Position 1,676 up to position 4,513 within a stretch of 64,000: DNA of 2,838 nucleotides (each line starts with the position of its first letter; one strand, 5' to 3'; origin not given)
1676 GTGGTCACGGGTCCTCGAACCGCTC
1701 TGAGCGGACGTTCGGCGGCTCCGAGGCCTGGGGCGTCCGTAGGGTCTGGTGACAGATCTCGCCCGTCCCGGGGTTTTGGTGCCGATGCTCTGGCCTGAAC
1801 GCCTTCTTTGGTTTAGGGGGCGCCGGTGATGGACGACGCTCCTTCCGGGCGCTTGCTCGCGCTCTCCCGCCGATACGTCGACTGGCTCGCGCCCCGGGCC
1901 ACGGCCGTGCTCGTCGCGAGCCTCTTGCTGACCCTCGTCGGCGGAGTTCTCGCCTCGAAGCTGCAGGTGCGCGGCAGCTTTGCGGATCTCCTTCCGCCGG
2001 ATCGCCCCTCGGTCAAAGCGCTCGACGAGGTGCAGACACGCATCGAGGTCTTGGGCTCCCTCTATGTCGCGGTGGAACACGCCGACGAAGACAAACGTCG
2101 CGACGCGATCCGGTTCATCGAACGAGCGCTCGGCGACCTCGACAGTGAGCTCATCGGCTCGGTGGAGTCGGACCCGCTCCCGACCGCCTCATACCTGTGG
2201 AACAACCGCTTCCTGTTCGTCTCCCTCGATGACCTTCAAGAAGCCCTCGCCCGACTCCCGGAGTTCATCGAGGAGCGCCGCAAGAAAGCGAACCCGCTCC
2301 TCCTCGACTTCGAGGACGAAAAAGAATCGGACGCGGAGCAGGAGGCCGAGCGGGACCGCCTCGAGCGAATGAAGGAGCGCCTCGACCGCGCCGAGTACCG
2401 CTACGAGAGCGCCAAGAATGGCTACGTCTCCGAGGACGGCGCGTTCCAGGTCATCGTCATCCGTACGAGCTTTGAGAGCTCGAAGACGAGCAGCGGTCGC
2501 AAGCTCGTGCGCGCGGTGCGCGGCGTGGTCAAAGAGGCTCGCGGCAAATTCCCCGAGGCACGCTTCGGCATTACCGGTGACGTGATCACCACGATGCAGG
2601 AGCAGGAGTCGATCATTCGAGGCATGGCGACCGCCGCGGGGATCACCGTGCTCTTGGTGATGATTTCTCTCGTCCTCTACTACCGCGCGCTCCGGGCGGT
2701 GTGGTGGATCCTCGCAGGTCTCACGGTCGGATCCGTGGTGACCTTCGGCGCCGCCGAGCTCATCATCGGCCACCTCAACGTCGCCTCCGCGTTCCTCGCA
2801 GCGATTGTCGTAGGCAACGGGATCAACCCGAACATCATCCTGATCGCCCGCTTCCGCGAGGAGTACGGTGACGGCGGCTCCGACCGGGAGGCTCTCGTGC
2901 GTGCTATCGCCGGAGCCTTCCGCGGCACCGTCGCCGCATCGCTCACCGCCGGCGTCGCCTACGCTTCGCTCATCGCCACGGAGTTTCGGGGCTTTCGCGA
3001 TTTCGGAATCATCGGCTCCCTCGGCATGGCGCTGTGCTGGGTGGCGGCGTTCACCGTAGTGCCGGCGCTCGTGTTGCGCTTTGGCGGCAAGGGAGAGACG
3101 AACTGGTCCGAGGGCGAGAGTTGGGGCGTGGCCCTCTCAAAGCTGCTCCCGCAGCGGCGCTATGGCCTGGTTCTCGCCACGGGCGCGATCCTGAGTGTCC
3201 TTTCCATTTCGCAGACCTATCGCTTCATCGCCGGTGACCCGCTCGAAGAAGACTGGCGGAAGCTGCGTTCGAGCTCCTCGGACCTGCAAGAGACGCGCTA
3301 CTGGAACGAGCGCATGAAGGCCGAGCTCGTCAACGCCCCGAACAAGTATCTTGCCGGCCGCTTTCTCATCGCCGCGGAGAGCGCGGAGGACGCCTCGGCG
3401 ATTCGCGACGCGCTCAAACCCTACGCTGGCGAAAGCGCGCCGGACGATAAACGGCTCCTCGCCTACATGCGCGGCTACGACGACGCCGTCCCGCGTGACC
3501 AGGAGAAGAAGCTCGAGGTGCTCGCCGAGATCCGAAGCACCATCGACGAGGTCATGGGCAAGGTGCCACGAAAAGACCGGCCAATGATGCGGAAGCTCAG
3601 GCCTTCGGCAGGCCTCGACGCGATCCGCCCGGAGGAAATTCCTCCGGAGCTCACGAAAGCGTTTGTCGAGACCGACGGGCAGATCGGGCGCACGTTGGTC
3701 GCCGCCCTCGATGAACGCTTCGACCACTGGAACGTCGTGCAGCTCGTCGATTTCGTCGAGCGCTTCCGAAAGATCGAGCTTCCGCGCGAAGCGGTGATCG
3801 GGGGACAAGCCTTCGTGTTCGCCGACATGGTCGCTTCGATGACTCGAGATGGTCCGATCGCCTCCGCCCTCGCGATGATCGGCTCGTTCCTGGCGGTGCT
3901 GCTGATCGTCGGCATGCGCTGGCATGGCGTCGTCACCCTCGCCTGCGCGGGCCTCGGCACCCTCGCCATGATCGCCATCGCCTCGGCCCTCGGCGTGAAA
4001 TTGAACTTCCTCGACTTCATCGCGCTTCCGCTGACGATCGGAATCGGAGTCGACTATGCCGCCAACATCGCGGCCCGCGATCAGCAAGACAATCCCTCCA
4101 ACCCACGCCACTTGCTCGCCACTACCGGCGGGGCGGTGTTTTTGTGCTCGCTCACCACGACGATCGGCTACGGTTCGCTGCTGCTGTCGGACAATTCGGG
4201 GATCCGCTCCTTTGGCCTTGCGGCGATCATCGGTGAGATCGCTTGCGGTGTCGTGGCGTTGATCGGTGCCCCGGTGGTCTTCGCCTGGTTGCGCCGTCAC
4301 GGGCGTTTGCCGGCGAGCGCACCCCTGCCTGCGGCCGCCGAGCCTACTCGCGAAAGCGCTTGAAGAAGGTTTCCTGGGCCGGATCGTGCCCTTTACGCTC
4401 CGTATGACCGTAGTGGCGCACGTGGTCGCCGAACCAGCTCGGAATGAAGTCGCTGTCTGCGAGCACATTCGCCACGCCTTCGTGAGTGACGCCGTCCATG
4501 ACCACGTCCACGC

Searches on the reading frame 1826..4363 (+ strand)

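Call 66: search_protein_families(library=pfam, proteins=[window:1826-4363:+], max_evalue=0.00001)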
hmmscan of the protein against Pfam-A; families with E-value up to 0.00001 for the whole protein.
window:1826-4363:+ (845 aa): 1 family
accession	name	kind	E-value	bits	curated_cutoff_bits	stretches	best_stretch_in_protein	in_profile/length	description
PF03176.21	MMPL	-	7.8e-39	134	20.5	2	56-423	3-306/333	MMPL family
